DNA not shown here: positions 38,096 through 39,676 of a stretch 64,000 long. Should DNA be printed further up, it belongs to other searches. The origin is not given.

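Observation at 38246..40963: Lower-GC tailoring module (methyltransferase + PF14907-like nucleotidyltransferase) appended to the rSAM core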

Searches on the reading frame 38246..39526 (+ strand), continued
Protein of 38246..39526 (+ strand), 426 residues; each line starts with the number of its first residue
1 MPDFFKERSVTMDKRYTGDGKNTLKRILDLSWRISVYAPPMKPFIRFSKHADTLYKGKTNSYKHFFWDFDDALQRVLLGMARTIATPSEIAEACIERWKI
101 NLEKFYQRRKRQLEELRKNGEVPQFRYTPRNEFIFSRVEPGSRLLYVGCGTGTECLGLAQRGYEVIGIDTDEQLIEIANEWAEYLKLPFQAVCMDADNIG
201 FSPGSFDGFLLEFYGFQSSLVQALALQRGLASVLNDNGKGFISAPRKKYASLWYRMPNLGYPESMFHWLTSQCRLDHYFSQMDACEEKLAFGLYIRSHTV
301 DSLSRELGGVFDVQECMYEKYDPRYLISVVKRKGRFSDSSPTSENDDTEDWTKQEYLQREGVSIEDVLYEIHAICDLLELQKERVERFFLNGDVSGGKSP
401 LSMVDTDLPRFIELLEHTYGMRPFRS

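Call 50: find_encoding_contigs(protein=P0196, flank=9000, max_places=1)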
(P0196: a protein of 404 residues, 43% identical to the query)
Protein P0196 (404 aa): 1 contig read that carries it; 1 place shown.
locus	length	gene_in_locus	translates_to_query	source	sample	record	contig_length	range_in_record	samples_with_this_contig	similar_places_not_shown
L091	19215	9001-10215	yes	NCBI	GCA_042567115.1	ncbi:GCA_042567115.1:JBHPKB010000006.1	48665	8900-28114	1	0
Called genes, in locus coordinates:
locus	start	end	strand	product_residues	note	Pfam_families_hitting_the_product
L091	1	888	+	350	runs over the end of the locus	PF01041:DegT_DnrJ_EryC1, PF00155:Aminotran_1_2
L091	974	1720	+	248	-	-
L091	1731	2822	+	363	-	PF04055:Radical_SAM, PF13353:Fer4_12, PF13186:SPASM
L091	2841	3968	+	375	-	PF04055:Radical_SAM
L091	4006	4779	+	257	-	PF27840:ScmC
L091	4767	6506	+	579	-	PF00664:ABC_membrane, PF02463:SMC_N (weak), PF00005:ABC_tran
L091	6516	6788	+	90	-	PF05402:PqqD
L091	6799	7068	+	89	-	-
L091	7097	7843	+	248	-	-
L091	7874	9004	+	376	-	PF14907:NTP_transf_5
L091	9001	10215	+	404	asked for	PF08241:Methyltransf_11, PF13649:Methyltransf_25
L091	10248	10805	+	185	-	PF04892:VanZ-LLP1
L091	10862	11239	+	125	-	PF00072:Response_reg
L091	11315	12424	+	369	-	PF01702:TGT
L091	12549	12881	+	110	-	PF02699:YajC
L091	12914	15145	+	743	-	PF07549:Sec_GG (faint), PF21760:SecD_1st, PF22599:SecDF_P1_head, PF02355:SecD_SecF_C, PF03176:MMPL (weak), PF02355:SecD_SecF_C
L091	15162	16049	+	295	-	PF01545:Cation_efflux, PF16916:ZT_dimer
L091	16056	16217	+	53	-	-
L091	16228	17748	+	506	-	PF01368:DHH, PF02272:DHHA1, PF17768:RecJ_OB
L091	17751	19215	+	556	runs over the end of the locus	PF00512:HisKA, PF02518:HATPase_c, PF14501:HATPase_c_5 (weak)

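Call 52: predict_structure(alignment_id=A4)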
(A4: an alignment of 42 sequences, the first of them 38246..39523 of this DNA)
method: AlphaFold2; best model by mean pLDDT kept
length: 426 residues; sequences in the alignment: 42
mean_pLDDT: 85.0   pTM: 0.85
mean pLDDT of the five models: 85.0, 84.8, 84.4, 84.2, 83.3
residues with pLDDT >= 90: 244; 70-90: 122; 50-70: 26; < 50: 34
segments of 3 or more residues with pLDDT < 50: 1-18, 339-350
pLDDT, mean of each block of 10 residues (from residue 1): 34 42 93 94 89 84 88 92 91 93 92 96 88 92 95 94 96 96 97 90 96 91 93 95 87 73 89 81 89 95 95 95 92 67 42 52 86 97 93 72 87 88 56
secondary structure, 60 per line:
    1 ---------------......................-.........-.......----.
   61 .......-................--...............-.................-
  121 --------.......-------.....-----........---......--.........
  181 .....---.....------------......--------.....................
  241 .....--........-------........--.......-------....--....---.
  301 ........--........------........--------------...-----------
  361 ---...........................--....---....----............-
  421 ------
elements in order: H16-37 H39-47 H49-55 H60-67 H69-84 H87-101 H103-119 H129-135 E143-147 H153-160 E164-169 H172-185 E189-193 E206-211 H220-233 E234-245 H248-255 H263-270 H273-279 E287-290 E293-296 H300-308 E311-318 E325-332 H364-390 H393-396 H400-403 H408-419

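Call 55: search_protein_families(library=pfam, proteins=[L005:10550-11779:+, L090:13853-15022:+], max_evalue=0.001)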
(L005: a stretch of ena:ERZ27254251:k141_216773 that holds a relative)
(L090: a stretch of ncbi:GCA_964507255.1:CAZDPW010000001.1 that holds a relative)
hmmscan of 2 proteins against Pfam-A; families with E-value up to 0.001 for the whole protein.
L005:10550-11779:+ (409 aa): 1 family
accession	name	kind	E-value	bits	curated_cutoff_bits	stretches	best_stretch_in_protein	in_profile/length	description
PF14907.12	NTP_transf_5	-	1.2e-63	215.4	31.2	1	31-279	2-248/249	Uncharacterised nucleotidyltransferase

L090:13853-15022:+ (389 aa): 1 family
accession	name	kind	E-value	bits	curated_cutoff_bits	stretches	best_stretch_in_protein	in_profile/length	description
PF14907.12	NTP_transf_5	-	2.6e-59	201.2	31.2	1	31-281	3-248/249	Uncharacterised nucleotidyltransferase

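Call 59: fold_search(model_id=the predicted structure, library=pdb)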
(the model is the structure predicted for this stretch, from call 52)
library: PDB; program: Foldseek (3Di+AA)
matches with E <= 10: 1923; with E <= 0.001: 1245
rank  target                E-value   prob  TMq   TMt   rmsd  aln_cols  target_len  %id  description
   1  1ve3_A                1.5e-10  1.00  0.34  0.66   6.8       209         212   17  Crystal structure of PH0226 protein from Pyrococcus horikoshii OT3 (released 2005-05-24)
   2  3cgg_B                4.1e-10  1.00  0.31  0.67   9.6       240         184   13  Crystal structure of TehB-like SAM-dependent methyltransferase (NP_600671.1) from Corynebacterium glutamicum ATCC 1303 (released 2008-03-18)
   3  7wzg_B                9.1e-10  1.00  0.32  0.53   7.9       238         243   17  Cypemycin N-terminal methyltransferase CypM (released 2023-02-22)
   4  1ve3_B                9.6e-10  1.00  0.33  0.60   7.8       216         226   15  Crystal structure of PH0226 protein from Pyrococcus horikoshii OT3 (released 2005-05-24)
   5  3d2l_C                1.3e-09  1.00  0.34  0.58   7.4       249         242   18  Crystal structure of SAM-dependent methyltransferase (ZP_00538691.1) from EXIGUOBACTERIUM SP. 255-15 at 1.90 A resolut (released 2008-05-20)
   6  7wzg_A                1.6e-09  1.00  0.33  0.57   7.8       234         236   15  Cypemycin N-terminal methyltransferase CypM (released 2023-02-22)
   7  3d2l_A                1.8e-09  1.00  0.35  0.60   6.8       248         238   18  Crystal structure of SAM-dependent methyltransferase (ZP_00538691.1) from EXIGUOBACTERIUM SP. 255-15 at 1.90 A resolut (released 2008-05-20)
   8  3cgg_A                2.3e-09  1.00  0.29  0.63  11.8       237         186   14  Crystal structure of TehB-like SAM-dependent methyltransferase (NP_600671.1) from Corynebacterium glutamicum ATCC 1303 (released 2008-03-18)
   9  5f8c_B                2.4e-09  1.00  0.34  0.39  18.7       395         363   15  Rv2258c-unbound (released 2016-06-29)
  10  5cm2_Z                2.8e-09  1.00  0.34  0.75   7.2       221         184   15  Structure of Y. lipolytica Trm9-Trm112 complex, a methyltransferase modifying U34 in the anticodon loop of some tRNAs (released 2015-10-21)
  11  5m58_B                2.9e-09  1.00  0.34  0.59   6.0       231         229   13  Crystal structure of CouO, a C-methyltransferase from Streptomyces rishiriensis (released 2017-02-15)
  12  7wzg_D                3.3e-09  1.00  0.32  0.54   7.9       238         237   17  Cypemycin N-terminal methyltransferase CypM (released 2023-02-22)
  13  8zc8_A                4.5e-09  1.00  0.32  0.47   9.0       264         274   20  The structure of MitM and mitomycin A with SAH in mitomycin (released 2024-11-27)
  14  3l8d                  5.0e-09  1.00  0.33  0.66   6.1       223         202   15  Crystal structure of methyltransferase from Bacillus Thuringiensis (released 2010-01-12)
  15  7wzg_C                5.0e-09  1.00  0.31  0.54   7.2       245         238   16  Cypemycin N-terminal methyltransferase CypM (released 2023-02-22)
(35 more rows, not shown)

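Call 62: find_related_loci(query=A4, collection=metagenome_contigs, flank=9000)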
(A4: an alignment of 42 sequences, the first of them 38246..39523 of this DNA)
Query A4 (426 aa) in metagenome_contigs; peptide patterns used: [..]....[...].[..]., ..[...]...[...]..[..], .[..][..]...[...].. (x = any residue, [..] = any of these).
367 stretches matched a pattern; 45 encode a relative of the query (tblastn E <= 1e-3); 45 distinct loci.
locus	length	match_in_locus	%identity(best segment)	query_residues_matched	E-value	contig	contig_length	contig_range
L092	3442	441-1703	89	6-426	0e+0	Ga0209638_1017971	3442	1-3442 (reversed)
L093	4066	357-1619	89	6-426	0e+0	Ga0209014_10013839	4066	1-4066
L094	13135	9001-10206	52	22-425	5e-138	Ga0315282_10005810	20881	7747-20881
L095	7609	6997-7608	93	3-206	1e-127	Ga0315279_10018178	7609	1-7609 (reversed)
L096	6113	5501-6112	92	3-206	3e-127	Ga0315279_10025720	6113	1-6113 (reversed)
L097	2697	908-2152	49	8-420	7e-133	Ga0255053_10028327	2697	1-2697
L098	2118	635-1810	49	25-419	5e-134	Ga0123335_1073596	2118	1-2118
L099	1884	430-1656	46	14-425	9e-124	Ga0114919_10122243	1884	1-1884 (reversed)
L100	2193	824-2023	44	19-423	6e-116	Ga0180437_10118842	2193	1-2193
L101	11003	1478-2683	43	21-425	1e-107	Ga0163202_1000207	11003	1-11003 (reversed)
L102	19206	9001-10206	64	10-416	9e-173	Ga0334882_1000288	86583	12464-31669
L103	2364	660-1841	43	20-416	4e-111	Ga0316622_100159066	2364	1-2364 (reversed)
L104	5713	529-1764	42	10-423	2e-104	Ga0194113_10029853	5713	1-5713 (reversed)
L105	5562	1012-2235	44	6-416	7e-104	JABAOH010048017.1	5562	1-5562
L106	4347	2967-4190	44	6-416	2e-104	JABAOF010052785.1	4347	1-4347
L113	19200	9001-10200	39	5-420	2e-86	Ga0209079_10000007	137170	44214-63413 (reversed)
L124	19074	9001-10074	40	21-392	2e-70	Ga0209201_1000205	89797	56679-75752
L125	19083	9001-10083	39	21-395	4e-70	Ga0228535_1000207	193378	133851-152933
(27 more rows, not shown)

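Call 73: search_protein_families(library=padloc, proteins=[window:38246-39526:+], max_evalue=0.01)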
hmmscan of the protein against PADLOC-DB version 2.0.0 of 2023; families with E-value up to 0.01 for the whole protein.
window:38246-39526:+ (426 aa): 2 families
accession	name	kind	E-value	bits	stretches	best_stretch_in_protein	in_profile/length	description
PDLC04134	mad2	-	3.1e-17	60.6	1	136-320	287-426/492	mads_2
PDLC03353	MTase_II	-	0.0023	15.5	0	9-146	6-126/260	Type II methyltransferase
